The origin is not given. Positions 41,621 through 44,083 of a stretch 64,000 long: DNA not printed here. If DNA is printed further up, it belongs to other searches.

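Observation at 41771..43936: Single polypeptide with two Bergerat-fold ATPase modules: MORC/MutL-like at the N-terminus and a histidine-kinase CA domain at the C-terminus.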

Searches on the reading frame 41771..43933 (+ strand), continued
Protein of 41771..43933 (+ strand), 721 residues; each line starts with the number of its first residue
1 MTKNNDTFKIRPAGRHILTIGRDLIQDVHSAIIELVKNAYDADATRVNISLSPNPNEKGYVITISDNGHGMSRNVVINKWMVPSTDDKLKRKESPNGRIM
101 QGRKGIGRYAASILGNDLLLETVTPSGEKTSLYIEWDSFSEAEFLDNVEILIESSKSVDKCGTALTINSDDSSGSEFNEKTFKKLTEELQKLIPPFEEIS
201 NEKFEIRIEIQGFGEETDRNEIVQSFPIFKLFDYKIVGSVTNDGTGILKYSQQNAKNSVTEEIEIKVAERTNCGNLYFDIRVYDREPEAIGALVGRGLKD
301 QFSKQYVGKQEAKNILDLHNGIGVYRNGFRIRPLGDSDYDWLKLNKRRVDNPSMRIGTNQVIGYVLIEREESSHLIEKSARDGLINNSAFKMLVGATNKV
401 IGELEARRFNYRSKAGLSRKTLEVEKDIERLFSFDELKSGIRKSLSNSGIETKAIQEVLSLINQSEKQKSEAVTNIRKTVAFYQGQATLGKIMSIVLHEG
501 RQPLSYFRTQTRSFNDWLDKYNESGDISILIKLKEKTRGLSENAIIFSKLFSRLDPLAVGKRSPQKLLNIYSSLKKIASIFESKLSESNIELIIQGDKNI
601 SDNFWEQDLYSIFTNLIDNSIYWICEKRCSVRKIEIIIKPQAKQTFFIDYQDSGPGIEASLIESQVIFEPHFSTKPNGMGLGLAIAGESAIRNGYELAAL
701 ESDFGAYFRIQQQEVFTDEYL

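Call 15: find_encoding_contigs(protein=P0035, flank=8000, max_places=2)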
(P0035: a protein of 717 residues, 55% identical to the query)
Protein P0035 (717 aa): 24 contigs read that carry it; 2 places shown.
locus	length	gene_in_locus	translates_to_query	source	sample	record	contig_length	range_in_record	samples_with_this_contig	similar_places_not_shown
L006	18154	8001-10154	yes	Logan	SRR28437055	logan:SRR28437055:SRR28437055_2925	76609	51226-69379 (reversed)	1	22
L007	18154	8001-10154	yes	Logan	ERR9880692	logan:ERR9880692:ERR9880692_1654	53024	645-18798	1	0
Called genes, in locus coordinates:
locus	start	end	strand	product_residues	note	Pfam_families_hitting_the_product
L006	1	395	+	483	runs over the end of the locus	PF10396:TrmE_N, PF12631:MnmE_helical, PF01926:MMR_HSR1, PF02421:FeoB_N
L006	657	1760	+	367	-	PF13356:Arm-DNA-bind_3, PF22022:Phage_int_M, PF00589:Phage_integrase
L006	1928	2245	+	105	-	PF01047:MarR (weak), PF12840:HTH_20 (weak), PF25212:HVO_A0114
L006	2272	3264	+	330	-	PF28530:DUF8426, PF04471:Mrr_cat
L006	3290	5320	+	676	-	PF12161:HsdM_N, PF02384:N6_Mtase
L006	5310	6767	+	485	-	PF01420:Methylase_S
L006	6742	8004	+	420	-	PF00145:DNA_methylase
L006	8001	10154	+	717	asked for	PF13589:HATPase_c_3, PF02518:HATPase_c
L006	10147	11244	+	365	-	PF00072:Response_reg (weak)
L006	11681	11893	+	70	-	-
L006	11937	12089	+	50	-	-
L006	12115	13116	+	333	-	PF13310:Virulence_RhuM, PF02661:Fic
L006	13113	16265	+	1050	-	PF04313:HSDR_N, PF04851:ResIII, PF18766:SWI2_SNF2, PF22679:T1R_D3-like, PF11867:T1RH-like_C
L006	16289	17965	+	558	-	PF04326:SLFN_AlbA_2, PF13749:HATPase_c_4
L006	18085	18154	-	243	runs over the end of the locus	PF12834:Phage_int_SAM_2, PF12835:Integrase_1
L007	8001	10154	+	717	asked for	PF13589:HATPase_c_3, PF02518:HATPase_c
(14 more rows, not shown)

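Call 16: find_encoding_contigs(protein=P0047, flank=8000, max_places=2)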
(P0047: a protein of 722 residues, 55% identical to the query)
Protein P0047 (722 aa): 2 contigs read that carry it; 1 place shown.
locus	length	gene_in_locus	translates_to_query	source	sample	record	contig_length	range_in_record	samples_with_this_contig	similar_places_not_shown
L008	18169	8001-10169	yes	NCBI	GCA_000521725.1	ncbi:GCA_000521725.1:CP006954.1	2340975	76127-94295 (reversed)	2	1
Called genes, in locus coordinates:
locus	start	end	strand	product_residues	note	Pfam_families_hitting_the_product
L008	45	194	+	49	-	-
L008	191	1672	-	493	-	PF07991:KARI_N, PF01450:KARI_C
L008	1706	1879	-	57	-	-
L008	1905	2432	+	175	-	PF00719:Pyrophosphatase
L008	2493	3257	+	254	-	PF01435:Peptidase_M48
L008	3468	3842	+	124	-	PF04076:BOF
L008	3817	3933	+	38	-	-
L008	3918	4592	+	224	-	PF00072:Response_reg, PF00486:Trans_reg_C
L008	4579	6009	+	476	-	PF26769:HAMP_PhoQ, PF00512:HisKA, PF02518:HATPase_c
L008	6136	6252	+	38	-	-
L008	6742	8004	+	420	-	PF00145:DNA_methylase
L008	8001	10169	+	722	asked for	PF13589:HATPase_c_3, PF02518:HATPase_c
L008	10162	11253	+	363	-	PF00072:Response_reg (weak)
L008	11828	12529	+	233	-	PF03591:AzlC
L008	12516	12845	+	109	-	PF05437:AzlD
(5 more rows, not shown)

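Call 34: search_solved_structures(query=A2, max_evalue=0.01, show_alignments=2)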
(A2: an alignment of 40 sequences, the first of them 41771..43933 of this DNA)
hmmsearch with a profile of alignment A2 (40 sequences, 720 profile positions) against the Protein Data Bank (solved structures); distinct sequences matched with E-value up to 0.01: 25.
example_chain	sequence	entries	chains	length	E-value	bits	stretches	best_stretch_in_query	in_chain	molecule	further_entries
9jfj_A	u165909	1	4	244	1.2e-10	43.3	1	491-710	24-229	Sensor histidine kinase ZraS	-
3a0t_A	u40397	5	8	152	3e-10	42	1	569-691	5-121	Sensor protein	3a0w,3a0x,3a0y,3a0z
3a0r_A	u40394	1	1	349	7.3e-10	40.7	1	566-690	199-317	Sensor protein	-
9qq6_A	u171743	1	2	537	7.9e-10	40.6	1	565-693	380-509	histidine kinase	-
4gcz_A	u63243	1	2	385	7.6e-08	34.1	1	489-713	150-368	Blue-light photoreceptor, Sensor protein fixL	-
8a3u_A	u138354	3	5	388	8.3e-08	33.9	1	489-713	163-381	Putative Sensory box protein,Sensor protein FixL | Putative Sensory box protein,Putative Sensory box protein,Sensor protein FixL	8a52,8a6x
8a7f_A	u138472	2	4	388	8.3e-08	33.9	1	489-713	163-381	Putative Sensory box protein,Sensor protein FixL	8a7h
9qjg_A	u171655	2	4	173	1.8e-06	29.5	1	578-712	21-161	histidine kinase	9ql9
1id0_A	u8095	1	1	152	2.3e-06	29.1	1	580-707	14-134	PHOQ HISTIDINE KINASE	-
5idm_A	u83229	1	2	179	3.6e-06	28.5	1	634-712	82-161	Cell cycle histidine kinase CckA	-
5idj_A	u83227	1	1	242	5.5e-06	27.9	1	634-712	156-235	Histidine kinase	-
9p6i_A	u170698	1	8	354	7.6e-06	27.4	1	578-711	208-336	histidine kinase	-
3sl2_A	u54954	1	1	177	7.7e-06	27.4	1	586-699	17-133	Sensor histidine kinase yycG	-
8u4x_A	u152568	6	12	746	9.6e-06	27.1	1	492-711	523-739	histidine kinase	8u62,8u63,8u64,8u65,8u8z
2ior_A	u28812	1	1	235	1.2e-05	26.8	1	45-177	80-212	Chaperone protein htpG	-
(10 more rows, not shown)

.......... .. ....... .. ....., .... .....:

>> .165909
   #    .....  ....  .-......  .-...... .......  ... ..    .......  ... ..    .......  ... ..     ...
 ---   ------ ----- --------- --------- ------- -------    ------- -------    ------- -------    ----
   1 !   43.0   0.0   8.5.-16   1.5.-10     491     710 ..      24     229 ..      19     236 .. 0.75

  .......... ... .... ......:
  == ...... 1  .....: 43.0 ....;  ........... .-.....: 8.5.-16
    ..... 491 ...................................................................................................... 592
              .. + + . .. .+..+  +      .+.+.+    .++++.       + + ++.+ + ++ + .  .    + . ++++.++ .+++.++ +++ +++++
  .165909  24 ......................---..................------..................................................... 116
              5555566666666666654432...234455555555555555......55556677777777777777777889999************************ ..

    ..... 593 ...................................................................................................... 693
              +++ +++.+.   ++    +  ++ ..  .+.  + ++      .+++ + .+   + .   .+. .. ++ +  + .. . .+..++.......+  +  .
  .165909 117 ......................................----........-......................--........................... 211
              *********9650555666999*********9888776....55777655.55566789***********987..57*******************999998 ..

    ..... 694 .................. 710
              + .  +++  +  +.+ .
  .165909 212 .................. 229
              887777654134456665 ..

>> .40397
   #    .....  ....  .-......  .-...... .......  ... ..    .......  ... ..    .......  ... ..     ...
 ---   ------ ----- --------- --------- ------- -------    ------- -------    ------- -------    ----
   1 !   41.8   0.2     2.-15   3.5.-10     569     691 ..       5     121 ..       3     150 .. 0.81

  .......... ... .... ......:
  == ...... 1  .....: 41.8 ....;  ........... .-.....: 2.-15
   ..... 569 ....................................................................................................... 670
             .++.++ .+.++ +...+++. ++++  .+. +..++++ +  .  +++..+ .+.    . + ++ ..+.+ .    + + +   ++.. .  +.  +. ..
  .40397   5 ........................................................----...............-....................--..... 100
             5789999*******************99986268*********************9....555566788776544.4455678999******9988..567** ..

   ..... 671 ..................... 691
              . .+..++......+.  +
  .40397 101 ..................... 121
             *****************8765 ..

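Call 48: predict_structure(alignment_id=A2)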
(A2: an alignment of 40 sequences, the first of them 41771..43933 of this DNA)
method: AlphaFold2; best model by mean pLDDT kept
length: 721 residues; sequences in the alignment: 40
mean_pLDDT: 66.3   pTM: 0.45
mean pLDDT of the five models: 66.3, 63.8, 63.1, 59.4, 58.8
residues with pLDDT >= 90: 54; 70-90: 285; 50-70: 232; < 50: 150
segments of 3 or more residues with pLDDT < 50: 1-3, 229-231, 253-257, 284-321, 333-360, 376-383, 411-432, 480-501, 550-561, 715-721
pLDDT, mean of each block of 10 residues (from residue 1): 58 57 73 87 89 79 92 83 63 68 70 85 92 75 62 89 90 71 81 62 82 75 67 66 77 51 73 69 45 30 36 41 55 38 31 35 60 48 55 61 54 39 43 53 64 64 55 52 42 42 61 77 82 76 59 44 73 85 83 89 82 85 84 89 78 80 72 62 74 84 80 54 32
secondary structure, 60 per line:
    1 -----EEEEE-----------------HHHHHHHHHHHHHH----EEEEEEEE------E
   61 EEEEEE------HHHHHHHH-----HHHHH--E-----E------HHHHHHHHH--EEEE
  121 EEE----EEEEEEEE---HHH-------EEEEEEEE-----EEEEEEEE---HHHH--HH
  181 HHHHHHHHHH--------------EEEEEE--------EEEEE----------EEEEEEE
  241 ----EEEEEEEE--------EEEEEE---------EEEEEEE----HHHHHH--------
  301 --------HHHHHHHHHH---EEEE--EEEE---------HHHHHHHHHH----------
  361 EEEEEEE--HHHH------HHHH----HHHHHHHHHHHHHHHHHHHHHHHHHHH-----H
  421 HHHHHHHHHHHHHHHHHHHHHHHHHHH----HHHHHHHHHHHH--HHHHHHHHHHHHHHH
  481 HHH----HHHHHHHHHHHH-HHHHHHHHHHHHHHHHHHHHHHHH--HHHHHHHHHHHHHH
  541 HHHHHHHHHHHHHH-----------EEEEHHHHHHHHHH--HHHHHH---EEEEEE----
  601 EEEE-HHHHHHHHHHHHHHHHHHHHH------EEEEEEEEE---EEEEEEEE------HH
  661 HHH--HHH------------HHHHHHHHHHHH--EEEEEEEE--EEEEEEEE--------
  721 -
elements in order (helices of 4 or more, strands of 3 or more residues): E6-10 H28-41 E46-53 E60-66 H73-80 H86-90 H106-114 E117-123 E128-135 E149-156 E162-169 H173-176 H179-190 E205-210 E219-223 E234-240 E245-252 E261-266 E276-282 H287-292 H309-318 E322-325 E328-331 H341-350 E361-367 H370-373 H380-383 H388-414 H420-447 H452-463 H466-483 H488-499 H501-524 H527-554 E566-569 H570-579 H582-587 E591-596 E601-604 H606-626 E633-641 E645-652 H659-663 H681-692 E695-702 E705-712

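Call 50: search_dna_similar(query=window:41771-43933:+, collection=plasmids, mode=protein, max_rows=40, rows=spread)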
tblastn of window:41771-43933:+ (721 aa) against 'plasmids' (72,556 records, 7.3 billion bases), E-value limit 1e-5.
Records with a match: 255; places in all: 290; records where one place covers at least 80% of the query: 71.
Best place of each record, by identity: <60% 255.
By first word of the organism name: Rhizobium 79; Campylobacter 41; Sinorhizobium 19; Agrobacterium 18; Paraburkholderia 10; Burkholderia 9; Bacillus 5; Hymenobacter 4; Ensifer 4; Acinetobacter 4; and 47 more.
By predicted mobility (MOB-suite, as given by PLSDB): conjugative 123; non-mobilizable 120; mobilizable 12.
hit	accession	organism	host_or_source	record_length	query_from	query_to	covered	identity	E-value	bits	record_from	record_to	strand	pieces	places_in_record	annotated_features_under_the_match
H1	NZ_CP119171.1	Enterobacter mori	Paris polyphylla,cell culture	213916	7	715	98%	53.4%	0e+0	754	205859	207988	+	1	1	sensor histidine kinase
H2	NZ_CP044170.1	Campylobacter jejuni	-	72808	8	710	98%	37.4%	2e-133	442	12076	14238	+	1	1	sensor histidine kinase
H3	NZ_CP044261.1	Campylobacter armoricus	Whole genome sequence,river surface ...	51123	6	710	98%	37.1%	1e-130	434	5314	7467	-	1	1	sensor histidine kinase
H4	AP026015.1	Campylobacter jejuni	Homo sapiens,feces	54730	8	710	98%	37.2%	1e-131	437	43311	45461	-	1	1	histidine kinase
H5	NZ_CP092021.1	Campylobacter jejuni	Fly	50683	8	710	98%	37.2%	2e-131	436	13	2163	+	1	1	sensor histidine kinase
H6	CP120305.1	Campylobacter jejuni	environmental,State of Palestine: West ...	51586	63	710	90%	37.1%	5e-119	400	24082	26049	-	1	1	HAMP domain-containing sensor histidine kinase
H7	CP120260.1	Campylobacter jejuni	Homo sapiens,human,State of Palestine: ...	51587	63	710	90%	37.1%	5e-119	400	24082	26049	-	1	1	HAMP domain-containing sensor histidine kinase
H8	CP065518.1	Stenotrophomonas rhizophila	Kandelia candel (mangrove),cell culture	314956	20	701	95%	26.8%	9e-27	125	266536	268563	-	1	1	none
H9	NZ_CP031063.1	Bacillus sp. AR4-2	cell culture,soil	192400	8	686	94%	25.8%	4e-35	151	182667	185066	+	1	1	sensor histidine kinase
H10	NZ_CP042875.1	Bacillus cereus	Triticum aestivum L,tissue sample,root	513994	10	688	94%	24.8%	6e-22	109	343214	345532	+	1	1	ATP-binding protein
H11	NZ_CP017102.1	Rhizobium gallicum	Phaseolus vulgaris,Whole ...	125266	7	656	90%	23.4%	3e-31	139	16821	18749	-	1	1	ATP-binding protein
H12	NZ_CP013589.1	Rhizobium phaseoli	Phaseolus vulgaris,Whole ...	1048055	3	502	69%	24.7%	2e-25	120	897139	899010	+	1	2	record has no annotation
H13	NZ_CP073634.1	Methylorubrum extorquens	cell culture,Oil-contaminated soil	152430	321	698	52%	25.5%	4e-19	100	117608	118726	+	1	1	sensor histidine kinase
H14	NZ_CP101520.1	Ensifer adhaerens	cell cuture,rhizosphere soil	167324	321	697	52%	23.2%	6e-12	77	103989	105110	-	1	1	sensor histidine kinase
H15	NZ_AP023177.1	Paraburkholderia largidicola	Physopelta gutta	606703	8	346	47%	23.7%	1e-18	99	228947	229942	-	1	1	sensor histidine kinase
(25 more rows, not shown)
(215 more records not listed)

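Call 51: get_annotated_region(hit=H2, flank=6000)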
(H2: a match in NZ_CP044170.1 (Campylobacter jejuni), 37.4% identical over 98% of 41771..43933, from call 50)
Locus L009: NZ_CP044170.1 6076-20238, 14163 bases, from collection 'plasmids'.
description: Campylobacter jejuni strain AR-0413 plasmid pAR-0413-1, complete sequence
organism: Campylobacter jejuni (NCBI taxid 197)
taxonomy: Bacteria; Campylobacterota; Epsilonproteobacteria; Campylobacterales; Campylobacteraceae; Campylobacter; Campylobacter jejuni
host: -; source: -; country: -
typing (MOB-suite, as given by PLSDB): conjugative; replicon rep_cluster_475; relaxase MOBP; mating-pair formation MPF_T
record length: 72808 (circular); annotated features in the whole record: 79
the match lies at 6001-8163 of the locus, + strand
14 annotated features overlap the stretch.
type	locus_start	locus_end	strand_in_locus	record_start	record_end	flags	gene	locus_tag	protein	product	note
CDS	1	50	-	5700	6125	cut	-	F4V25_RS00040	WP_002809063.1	single-stranded DNA-binding protein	-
CDS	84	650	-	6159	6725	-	-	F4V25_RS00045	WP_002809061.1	hypothetical protein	-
CDS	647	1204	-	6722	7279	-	-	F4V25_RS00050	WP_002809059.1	Rha family transcriptional regulator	-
CDS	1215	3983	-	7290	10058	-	-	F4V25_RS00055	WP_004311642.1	VirB4 family type IV secretion/conjugal transfer ATPase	-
CDS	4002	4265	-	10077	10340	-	-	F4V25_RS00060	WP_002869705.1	TrbC/VirB2 family protein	-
CDS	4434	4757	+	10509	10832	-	-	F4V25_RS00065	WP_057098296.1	hypothetical protein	-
CDS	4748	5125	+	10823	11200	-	vapD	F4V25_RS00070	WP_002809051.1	virulence-associated protein VapD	-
CDS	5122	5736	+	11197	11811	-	-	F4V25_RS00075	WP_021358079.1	recombinase family protein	GO:0006310 - DNA recombination [Evidence IEA]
CDS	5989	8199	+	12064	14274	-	-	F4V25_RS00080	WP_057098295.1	sensor histidine kinase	-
CDS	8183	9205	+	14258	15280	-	-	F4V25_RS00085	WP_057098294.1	response regulator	GO:0000160 - phosphorelay signal transduction system [Evidence IEA]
CDS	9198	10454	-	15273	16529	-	dcm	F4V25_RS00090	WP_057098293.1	DNA (cytosine-5-)-methyltransferase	GO:0006304 - DNA modification [Evidence IEA]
CDS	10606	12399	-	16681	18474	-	-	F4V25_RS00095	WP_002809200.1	AAA family ATPase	-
CDS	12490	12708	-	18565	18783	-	-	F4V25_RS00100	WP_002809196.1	type II toxin-antitoxin system HicB family antitoxin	-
CDS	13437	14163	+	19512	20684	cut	-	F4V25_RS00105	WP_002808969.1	protein kinase family protein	GO:0006468 - protein phosphorylation [Evidence IEA]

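Call 52: get_annotated_region(hit=H9, flank=6000)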
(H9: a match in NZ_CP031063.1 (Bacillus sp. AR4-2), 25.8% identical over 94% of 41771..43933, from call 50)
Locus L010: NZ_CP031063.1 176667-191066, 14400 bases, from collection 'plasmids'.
description: Bacillus sp. AR4-2 plasmid pl192, complete sequence
organism: Bacillus sp. AR4-2 (NCBI taxid 2217825)
taxonomy: Bacteria; Bacillota; Bacilli; Bacillales; Bacillaceae; Bacillus; Bacillus sp. AR4-2
host: -; source: cell culture,soil; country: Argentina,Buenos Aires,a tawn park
typing (MOB-suite, as given by PLSDB): conjugative; replicon rep_cluster_166; relaxase MOBP; mating-pair formation MPF_T
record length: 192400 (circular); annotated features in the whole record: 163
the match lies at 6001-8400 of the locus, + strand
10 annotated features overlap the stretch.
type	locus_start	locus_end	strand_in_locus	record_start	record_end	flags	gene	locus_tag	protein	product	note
CDS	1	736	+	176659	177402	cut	-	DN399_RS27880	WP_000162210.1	hypothetical protein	-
CDS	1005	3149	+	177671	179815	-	-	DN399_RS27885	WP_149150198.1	type IA DNA topoisomerase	GO:0006265 - DNA topological change [Evidence IEA]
CDS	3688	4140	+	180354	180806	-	-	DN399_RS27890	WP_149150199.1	CPBP family intramembrane glutamic endopeptidase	GO:0071586 - CAAX-box protein processing [Evidence IEA]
CDS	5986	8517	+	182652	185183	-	-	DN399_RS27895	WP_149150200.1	sensor histidine kinase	-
CDS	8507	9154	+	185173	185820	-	-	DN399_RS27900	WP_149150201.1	hypothetical protein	-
CDS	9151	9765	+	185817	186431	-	-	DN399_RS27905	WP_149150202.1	HNH endonuclease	-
CDS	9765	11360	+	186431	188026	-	-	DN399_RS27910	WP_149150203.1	N-6 DNA methylase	-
CDS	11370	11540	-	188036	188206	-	-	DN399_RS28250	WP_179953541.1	hypothetical protein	-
CDS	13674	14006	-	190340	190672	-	-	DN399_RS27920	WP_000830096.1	hypothetical protein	-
CDS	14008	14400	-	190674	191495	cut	-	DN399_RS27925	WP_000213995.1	ParA family protein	-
